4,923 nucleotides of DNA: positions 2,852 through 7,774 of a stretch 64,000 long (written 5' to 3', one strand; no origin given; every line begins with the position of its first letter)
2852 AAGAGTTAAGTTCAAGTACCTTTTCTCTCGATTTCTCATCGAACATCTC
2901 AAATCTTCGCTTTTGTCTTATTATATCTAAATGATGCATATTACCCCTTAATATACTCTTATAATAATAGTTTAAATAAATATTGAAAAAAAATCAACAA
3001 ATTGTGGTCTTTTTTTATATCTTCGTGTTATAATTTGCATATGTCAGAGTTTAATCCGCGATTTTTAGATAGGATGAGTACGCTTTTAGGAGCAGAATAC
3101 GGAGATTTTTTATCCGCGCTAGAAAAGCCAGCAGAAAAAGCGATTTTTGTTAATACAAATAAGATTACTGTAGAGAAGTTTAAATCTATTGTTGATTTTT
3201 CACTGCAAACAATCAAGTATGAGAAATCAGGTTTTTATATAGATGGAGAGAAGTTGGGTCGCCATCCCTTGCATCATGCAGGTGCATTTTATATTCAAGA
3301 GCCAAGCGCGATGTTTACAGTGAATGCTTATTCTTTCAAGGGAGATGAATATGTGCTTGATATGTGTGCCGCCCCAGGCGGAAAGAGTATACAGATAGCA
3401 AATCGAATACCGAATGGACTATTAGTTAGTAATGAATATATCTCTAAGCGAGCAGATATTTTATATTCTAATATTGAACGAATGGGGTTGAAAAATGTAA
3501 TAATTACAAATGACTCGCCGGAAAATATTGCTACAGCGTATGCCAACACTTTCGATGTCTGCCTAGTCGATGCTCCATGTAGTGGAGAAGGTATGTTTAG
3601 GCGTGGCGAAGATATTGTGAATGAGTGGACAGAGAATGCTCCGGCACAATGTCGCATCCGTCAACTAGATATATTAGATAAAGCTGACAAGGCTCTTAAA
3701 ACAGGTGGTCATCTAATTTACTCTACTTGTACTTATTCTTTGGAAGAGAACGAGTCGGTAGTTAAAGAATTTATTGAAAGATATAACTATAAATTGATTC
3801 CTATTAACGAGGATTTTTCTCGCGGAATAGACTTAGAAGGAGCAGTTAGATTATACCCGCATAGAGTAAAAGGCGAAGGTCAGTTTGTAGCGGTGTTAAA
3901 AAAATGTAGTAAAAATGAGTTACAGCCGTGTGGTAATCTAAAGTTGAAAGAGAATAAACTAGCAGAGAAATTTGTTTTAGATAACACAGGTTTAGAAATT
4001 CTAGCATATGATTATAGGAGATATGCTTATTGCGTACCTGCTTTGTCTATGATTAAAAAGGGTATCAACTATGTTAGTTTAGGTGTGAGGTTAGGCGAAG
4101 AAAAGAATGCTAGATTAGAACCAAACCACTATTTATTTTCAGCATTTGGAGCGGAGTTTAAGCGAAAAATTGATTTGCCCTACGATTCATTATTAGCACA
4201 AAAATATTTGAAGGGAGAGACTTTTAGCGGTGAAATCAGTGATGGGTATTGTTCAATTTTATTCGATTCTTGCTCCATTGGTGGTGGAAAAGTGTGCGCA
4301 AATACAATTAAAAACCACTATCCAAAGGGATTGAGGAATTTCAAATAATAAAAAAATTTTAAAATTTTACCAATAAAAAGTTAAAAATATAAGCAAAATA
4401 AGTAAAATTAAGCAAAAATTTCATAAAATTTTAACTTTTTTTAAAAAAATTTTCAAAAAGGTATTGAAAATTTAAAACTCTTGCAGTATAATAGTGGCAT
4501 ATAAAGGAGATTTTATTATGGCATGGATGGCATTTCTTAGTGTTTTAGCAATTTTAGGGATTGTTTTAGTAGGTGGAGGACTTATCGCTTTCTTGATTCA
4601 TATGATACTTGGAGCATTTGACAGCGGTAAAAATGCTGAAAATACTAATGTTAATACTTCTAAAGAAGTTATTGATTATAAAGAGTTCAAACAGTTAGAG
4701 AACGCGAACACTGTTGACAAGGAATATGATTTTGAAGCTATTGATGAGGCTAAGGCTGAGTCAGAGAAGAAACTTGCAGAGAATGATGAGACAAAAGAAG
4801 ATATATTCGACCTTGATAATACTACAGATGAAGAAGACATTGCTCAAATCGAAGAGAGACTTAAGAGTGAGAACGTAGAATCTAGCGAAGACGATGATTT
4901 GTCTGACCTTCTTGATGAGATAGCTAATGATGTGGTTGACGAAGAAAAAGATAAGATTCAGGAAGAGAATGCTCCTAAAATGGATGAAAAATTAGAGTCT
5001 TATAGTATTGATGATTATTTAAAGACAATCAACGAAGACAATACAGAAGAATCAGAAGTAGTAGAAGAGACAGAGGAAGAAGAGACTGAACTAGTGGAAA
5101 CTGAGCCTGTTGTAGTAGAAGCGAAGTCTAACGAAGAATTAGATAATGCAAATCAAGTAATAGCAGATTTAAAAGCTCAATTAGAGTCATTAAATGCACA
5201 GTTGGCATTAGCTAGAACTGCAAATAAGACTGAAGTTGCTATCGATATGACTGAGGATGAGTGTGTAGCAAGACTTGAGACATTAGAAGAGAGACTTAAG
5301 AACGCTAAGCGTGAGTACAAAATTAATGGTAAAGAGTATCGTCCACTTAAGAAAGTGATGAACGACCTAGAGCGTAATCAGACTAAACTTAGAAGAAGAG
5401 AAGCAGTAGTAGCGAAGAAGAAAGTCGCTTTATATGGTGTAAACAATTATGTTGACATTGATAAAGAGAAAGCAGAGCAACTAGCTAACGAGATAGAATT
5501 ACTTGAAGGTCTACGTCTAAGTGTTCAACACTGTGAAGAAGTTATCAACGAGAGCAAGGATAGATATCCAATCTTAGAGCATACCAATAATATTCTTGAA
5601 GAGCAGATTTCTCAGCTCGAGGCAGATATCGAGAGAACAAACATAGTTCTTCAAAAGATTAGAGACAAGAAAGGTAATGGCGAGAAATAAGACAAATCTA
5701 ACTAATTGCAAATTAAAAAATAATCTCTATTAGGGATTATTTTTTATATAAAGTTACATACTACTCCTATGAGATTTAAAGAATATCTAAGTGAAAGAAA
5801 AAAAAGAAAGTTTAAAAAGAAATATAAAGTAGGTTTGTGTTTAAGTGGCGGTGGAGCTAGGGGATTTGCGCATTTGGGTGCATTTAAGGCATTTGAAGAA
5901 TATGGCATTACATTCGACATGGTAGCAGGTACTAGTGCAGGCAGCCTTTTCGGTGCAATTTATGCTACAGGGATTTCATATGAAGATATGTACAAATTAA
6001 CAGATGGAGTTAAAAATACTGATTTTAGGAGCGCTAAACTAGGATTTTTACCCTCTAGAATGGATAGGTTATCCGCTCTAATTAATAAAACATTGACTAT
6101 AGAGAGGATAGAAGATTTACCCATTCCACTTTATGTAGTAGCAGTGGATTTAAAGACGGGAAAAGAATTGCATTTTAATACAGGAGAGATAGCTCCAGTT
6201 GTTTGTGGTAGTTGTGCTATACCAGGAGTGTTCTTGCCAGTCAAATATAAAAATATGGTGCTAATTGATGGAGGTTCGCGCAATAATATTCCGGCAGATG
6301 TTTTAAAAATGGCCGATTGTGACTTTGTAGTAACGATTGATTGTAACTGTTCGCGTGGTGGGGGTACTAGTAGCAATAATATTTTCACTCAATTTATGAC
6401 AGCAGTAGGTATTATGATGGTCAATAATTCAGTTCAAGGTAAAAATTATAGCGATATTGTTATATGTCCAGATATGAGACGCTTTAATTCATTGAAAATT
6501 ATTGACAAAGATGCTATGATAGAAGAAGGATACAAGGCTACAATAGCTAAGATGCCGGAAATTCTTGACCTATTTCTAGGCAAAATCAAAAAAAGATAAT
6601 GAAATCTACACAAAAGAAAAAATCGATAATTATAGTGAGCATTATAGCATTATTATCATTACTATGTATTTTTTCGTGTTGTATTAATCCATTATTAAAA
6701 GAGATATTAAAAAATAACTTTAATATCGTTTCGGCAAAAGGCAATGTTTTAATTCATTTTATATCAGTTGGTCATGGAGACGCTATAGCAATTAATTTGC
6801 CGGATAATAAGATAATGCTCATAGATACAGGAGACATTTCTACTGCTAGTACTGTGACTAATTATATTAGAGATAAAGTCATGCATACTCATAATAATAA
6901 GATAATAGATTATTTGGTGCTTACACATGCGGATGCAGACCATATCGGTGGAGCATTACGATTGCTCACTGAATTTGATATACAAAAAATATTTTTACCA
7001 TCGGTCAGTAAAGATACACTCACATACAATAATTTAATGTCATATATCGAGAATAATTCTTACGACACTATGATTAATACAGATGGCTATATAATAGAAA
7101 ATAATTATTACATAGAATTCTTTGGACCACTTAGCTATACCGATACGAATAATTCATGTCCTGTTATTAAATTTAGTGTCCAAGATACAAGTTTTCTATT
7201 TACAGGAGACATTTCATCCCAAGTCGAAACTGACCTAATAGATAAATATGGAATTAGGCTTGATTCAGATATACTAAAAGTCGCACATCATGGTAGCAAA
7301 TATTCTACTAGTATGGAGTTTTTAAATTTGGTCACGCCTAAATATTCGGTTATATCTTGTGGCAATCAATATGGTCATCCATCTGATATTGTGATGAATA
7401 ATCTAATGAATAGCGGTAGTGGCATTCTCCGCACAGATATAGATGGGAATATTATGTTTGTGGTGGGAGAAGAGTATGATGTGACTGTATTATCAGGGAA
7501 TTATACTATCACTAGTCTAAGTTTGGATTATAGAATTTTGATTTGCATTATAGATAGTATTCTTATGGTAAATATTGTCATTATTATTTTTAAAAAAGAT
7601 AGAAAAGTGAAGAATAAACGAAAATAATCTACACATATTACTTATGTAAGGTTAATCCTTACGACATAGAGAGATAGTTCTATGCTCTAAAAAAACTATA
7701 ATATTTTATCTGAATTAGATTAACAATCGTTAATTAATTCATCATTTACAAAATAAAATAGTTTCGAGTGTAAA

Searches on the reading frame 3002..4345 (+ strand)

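Call 55: search_protein_families(library=pfam, proteins=[window:3002-4345:+], max_evalue=0.00001)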
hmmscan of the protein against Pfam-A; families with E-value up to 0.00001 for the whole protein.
window:3002-4345:+ (448 aa): 3 families
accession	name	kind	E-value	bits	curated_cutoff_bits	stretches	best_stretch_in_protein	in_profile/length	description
PF01189.24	Methyltr_RsmB-F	-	8.3e-42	143.5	27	1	113-300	7-199/199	16S rRNA methyltransferase RsmB/F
PF17125.10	Methyltr_RsmF_N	-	7.2e-24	84.5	34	1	19-101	3-86/86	N-terminal domain of 16S rRNA methyltransferase RsmF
PF13636.12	Methyltranf_PUA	-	8.5e-13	48.6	27.6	1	399-445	1-48/49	RNA-binding PUA-like domain of methyltransferase RsmF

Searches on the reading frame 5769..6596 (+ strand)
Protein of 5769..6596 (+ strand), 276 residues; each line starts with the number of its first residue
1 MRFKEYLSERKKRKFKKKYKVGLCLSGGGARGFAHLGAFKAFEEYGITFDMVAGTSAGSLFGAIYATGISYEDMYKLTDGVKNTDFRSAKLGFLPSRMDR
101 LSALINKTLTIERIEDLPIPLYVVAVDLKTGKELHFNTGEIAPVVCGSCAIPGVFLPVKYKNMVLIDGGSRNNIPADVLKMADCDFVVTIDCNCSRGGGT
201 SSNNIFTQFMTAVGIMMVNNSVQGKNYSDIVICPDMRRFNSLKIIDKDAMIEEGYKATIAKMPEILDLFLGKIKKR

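Call 55: search_protein_families(library=pfam, proteins=[window:5769-6596:+], max_evalue=0.00001)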
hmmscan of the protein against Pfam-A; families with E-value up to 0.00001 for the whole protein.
window:5769-6596:+ (276 aa): 1 family
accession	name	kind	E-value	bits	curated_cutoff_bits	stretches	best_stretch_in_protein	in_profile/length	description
PF01734.28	Patatin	-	9.9e-31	107.9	27.7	1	23-179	1-190/191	Patatin-like phospholipase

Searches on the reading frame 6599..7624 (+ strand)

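Call 55: search_protein_families(library=pfam, proteins=[window:6599-7624:+], max_evalue=0.00001)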
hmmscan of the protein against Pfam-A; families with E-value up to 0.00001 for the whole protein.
window:6599-7624:+ (342 aa): 1 family
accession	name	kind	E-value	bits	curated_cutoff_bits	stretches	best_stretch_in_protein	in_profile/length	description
PF00753.33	Lactamase_B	-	5e-14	53.1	22.7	0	185-255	130-195/196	Metallo-beta-lactamase superfamily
